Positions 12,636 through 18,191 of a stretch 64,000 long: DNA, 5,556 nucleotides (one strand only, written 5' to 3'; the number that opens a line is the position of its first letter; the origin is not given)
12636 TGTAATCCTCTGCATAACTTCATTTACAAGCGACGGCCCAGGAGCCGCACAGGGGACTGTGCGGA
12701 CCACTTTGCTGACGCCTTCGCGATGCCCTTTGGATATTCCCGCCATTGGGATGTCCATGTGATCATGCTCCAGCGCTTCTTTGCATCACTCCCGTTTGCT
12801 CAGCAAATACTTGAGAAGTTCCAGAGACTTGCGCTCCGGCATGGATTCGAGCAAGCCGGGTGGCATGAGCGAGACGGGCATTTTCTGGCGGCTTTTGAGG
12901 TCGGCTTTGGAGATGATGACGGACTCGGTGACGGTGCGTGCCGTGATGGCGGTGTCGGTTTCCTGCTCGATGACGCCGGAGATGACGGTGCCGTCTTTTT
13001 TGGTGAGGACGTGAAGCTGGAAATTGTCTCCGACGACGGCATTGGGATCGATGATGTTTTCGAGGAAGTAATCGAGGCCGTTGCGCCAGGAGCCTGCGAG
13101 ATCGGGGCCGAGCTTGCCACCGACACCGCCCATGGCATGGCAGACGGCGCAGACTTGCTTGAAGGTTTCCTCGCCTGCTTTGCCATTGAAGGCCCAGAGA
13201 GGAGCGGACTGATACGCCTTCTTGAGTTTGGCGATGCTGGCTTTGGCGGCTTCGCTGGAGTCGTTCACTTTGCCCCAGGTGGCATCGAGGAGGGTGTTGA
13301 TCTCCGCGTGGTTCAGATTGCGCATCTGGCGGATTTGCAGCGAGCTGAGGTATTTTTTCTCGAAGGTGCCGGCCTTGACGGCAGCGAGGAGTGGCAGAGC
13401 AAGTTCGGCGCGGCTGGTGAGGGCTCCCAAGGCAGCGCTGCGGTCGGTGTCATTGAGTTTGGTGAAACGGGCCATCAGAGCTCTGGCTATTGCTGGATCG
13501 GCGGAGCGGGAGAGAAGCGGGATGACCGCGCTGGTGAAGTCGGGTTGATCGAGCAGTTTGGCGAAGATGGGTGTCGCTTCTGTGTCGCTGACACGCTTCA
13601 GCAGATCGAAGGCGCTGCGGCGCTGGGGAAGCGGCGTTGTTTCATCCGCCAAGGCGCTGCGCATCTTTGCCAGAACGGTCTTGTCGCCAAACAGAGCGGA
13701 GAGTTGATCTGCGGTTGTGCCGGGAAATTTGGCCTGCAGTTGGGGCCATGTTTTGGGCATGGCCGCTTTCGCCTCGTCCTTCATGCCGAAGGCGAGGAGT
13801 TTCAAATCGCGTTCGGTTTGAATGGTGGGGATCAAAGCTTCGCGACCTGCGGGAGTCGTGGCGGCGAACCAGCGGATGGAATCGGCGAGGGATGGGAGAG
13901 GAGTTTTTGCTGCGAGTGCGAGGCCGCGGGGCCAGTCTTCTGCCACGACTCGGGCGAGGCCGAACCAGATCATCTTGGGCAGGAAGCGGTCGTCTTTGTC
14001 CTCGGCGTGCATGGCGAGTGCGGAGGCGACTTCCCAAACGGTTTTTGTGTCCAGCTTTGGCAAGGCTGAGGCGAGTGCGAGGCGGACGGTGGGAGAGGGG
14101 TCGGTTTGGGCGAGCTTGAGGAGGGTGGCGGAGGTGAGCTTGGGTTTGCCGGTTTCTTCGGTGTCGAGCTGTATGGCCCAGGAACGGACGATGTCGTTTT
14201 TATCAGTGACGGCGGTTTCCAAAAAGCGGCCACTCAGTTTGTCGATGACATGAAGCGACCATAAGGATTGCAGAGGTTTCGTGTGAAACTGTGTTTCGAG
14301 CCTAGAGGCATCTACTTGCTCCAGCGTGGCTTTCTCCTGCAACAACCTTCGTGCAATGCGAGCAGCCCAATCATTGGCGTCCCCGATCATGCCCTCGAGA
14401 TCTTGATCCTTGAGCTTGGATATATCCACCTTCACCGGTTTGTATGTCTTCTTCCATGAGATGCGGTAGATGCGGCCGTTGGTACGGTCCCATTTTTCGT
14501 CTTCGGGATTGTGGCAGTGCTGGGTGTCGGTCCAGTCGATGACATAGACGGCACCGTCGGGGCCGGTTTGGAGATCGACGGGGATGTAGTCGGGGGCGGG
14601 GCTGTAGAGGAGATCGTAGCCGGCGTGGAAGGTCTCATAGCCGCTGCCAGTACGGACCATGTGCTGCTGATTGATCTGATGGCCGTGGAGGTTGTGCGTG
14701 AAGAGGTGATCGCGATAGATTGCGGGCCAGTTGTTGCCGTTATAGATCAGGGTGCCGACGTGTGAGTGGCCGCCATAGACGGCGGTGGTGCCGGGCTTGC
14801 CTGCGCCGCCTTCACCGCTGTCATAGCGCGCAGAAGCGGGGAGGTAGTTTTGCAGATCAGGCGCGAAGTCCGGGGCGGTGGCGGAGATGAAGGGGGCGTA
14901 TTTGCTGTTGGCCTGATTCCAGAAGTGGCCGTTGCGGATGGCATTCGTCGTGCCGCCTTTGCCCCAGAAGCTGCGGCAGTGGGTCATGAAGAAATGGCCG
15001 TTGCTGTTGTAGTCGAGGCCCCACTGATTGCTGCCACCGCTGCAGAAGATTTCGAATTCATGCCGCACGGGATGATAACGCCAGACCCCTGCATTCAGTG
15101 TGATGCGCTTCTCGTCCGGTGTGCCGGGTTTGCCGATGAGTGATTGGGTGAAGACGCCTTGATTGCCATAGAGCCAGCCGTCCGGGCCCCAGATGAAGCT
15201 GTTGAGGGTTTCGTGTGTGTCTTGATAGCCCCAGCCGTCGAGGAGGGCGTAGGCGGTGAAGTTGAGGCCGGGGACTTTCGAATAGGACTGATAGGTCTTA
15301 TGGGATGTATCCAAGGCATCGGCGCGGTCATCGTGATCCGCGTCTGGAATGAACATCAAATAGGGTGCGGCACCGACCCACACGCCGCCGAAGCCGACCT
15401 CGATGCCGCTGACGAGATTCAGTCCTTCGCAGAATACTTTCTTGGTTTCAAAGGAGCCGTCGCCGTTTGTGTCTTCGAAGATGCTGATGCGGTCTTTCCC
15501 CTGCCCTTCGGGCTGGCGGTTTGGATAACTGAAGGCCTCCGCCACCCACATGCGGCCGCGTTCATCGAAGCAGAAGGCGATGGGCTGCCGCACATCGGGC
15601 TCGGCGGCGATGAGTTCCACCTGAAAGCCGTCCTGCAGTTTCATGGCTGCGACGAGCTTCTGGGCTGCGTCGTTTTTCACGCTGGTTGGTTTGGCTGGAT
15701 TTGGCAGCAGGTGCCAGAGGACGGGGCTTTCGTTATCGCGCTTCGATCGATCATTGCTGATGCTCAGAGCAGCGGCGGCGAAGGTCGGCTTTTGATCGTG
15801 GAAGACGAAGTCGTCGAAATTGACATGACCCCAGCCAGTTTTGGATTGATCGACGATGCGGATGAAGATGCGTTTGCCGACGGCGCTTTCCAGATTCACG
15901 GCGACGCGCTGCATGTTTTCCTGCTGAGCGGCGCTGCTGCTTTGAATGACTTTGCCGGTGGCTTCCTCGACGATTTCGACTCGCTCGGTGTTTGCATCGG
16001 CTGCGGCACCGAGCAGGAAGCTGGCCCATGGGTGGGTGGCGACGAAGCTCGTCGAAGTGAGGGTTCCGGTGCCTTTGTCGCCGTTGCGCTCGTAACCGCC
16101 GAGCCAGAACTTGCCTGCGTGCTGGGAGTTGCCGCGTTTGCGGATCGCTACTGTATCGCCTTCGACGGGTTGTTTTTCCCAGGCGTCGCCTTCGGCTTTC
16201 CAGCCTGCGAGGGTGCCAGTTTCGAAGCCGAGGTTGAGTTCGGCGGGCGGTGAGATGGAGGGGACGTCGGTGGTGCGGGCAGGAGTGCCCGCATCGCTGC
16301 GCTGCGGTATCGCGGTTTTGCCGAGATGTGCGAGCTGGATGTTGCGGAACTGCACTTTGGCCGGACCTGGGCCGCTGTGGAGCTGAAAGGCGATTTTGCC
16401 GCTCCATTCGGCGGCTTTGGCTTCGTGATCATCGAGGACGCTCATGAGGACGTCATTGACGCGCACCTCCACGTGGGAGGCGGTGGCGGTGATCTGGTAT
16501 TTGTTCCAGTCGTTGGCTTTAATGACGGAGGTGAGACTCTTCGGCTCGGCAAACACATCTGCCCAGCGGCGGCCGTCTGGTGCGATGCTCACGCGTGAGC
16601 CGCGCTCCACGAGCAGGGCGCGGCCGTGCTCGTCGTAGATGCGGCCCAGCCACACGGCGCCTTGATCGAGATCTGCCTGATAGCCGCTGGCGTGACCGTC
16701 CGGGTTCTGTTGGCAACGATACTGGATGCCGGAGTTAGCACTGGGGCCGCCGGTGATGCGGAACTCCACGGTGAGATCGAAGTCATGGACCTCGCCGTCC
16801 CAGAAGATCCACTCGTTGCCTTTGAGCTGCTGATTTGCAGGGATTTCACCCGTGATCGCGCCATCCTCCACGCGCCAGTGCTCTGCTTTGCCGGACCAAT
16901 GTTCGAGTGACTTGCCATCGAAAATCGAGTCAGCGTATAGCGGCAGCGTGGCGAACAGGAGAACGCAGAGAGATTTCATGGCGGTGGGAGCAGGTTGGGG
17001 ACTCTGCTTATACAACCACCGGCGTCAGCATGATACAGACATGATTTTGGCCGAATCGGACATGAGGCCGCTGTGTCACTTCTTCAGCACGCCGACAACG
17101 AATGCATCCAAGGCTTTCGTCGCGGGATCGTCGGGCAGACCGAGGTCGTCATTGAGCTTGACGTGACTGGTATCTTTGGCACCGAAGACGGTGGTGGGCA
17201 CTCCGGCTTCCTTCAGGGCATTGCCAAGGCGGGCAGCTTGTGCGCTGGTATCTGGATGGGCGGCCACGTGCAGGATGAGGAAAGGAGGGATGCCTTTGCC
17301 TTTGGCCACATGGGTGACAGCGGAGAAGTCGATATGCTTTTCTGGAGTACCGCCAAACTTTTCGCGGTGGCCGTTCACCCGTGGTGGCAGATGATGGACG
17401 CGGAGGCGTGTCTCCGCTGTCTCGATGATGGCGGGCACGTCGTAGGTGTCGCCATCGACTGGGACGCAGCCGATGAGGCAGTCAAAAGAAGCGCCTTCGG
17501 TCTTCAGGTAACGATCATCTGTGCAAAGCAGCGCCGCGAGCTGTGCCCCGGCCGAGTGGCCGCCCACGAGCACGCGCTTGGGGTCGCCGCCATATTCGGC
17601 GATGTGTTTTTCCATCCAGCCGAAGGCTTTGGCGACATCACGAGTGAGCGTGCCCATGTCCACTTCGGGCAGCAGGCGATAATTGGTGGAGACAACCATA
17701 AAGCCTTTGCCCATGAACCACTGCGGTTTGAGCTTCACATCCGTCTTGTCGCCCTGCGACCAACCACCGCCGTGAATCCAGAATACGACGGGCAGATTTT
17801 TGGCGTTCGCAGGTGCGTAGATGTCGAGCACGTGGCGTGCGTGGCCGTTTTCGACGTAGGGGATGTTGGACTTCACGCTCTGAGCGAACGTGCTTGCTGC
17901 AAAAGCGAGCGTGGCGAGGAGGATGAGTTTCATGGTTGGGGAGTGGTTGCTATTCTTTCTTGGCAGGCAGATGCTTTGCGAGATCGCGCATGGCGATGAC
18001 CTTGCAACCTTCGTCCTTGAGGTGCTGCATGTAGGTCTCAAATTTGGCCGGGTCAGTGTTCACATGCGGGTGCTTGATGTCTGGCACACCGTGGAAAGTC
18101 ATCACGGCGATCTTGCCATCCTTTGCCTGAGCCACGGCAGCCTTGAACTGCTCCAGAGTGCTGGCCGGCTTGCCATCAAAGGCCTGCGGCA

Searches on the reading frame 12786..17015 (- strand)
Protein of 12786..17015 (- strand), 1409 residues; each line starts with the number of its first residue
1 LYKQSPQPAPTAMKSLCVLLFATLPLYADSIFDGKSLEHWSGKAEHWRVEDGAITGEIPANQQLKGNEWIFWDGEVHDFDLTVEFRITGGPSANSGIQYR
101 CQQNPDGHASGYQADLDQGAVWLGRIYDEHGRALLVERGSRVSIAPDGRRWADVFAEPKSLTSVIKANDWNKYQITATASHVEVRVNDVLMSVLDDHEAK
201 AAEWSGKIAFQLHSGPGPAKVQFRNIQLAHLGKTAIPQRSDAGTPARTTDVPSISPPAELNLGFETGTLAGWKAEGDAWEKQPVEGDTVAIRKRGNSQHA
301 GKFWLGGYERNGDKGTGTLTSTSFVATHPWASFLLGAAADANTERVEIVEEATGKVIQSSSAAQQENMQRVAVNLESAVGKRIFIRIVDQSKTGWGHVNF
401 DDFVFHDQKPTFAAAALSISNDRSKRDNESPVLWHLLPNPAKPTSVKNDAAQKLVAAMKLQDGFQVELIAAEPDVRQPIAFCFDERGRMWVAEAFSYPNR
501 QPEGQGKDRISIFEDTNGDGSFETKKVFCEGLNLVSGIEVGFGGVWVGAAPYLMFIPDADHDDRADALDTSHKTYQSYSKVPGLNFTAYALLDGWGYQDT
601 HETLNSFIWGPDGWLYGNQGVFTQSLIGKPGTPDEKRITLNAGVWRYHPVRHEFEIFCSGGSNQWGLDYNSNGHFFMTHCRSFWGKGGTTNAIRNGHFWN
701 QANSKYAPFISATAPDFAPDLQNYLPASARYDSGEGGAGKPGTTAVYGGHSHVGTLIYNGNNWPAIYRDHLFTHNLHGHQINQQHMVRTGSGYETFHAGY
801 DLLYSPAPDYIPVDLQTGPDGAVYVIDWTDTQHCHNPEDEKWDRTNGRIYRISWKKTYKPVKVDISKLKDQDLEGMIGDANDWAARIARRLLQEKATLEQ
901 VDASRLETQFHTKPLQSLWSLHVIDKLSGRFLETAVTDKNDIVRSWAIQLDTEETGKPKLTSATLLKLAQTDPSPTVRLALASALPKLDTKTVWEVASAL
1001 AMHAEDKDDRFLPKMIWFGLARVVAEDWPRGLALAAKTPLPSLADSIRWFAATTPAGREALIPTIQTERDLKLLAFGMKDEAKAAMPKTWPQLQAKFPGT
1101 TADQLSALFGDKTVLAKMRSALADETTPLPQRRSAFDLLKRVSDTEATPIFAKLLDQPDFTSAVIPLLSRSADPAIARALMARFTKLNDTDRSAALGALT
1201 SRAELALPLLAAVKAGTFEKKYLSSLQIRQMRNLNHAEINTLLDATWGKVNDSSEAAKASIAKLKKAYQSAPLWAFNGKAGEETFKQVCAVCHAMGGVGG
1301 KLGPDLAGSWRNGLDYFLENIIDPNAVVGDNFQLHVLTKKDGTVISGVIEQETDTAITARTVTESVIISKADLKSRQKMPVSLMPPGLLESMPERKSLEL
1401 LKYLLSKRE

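Call 6: search_protein_families(library=pfam, proteins=[window:12786-17015:-], max_evalue=0.01)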
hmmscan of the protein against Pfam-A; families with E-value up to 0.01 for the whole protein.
window:12786-17015:- (1409 aa): 5 families
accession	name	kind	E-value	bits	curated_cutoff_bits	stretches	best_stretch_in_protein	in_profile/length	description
PF23500.1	DUF7133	-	1.1e-65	222.9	27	2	455-570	6-121/385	Domain of unknown function (DUF7133)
PF06439.18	3keto-disac_hyd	-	5.3e-37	128.1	26.8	1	30-228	4-186/187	3-keto-disaccharide hydrolase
PF13646.12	HEAT_2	-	5.5e-06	27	27.7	1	932-1010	5-77/88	HEAT repeats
PF13442.11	Cytochrome_CBB3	-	7.7e-05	23.4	27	1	1278-1311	3-33/68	Cytochrome C oxidase, cbb3-type, subunit III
PF02985.28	HEAT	-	0.0013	19.2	23.5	0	965-987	5-26/31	HEAT repeat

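Call 65: search_protein_families(library=ncbifam, proteins=[window:12786-17015:-], max_evalue=0.01)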
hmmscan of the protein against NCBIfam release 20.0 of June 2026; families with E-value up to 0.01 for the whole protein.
window:12786-17015:- (1409 aa): 4 families
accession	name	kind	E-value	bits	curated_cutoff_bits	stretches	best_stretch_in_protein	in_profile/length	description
TIGR02604.1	Piru_Ver_Nterm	subfamily_domain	2.1e-103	346.5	122.2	1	463-855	1-366/367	PVC-type heme-binding CxxCH protein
TIGR02603.1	CxxCH_TIGR02603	domain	5.1e-30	104.2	68.15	1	1279-1406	4-133/134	putative heme-binding domain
NF033206.1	ScyE_fam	subfamily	0.00016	21.4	80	0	812-861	10-59/333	ScyD/ScyE family protein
TIGR04494.1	c550_PedF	equivalog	0.0036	17.2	122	0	1280-1307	53-80/133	cytochrome c-550 PedF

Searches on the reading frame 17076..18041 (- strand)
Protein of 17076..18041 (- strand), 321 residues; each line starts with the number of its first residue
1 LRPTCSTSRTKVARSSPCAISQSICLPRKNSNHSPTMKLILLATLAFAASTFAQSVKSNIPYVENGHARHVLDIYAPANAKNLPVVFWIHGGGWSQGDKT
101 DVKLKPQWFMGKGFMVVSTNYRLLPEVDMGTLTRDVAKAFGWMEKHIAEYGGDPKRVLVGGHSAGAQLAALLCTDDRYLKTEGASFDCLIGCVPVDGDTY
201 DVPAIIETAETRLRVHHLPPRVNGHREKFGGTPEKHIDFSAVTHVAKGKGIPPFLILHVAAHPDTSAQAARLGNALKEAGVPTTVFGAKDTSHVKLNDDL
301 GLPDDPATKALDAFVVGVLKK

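Call 6: search_protein_families(library=pfam, proteins=[window:17076-18041:-], max_evalue=0.01)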
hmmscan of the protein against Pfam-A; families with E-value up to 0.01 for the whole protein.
window:17076-18041:- (321 aa): 6 families
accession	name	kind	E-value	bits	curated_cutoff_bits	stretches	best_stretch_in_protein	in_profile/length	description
PF20434.5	BD-FAE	-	2.9e-25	89.5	26.8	1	72-183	1-117/215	BD-FAE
PF00135.34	COesterase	-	3.4e-19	69.6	27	1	72-174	88-202/515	Carboxylesterase family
PF07859.19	Abhydrolase_3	-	4e-18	66.4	25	1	86-294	1-207/210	alpha/beta hydrolase fold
PF07224.18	Chlorophyllase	-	0.00013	21.3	26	1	69-199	28-157/301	Chlorophyllase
PF00326.27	Peptidase_S9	-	0.0016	18.4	22.6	0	133-293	42-187/213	Prolyl oligopeptidase family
PF12697.13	Abhydrolase_6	-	0.0017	19.5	26.3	1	89-290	4-176/217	Alpha/beta hydrolase family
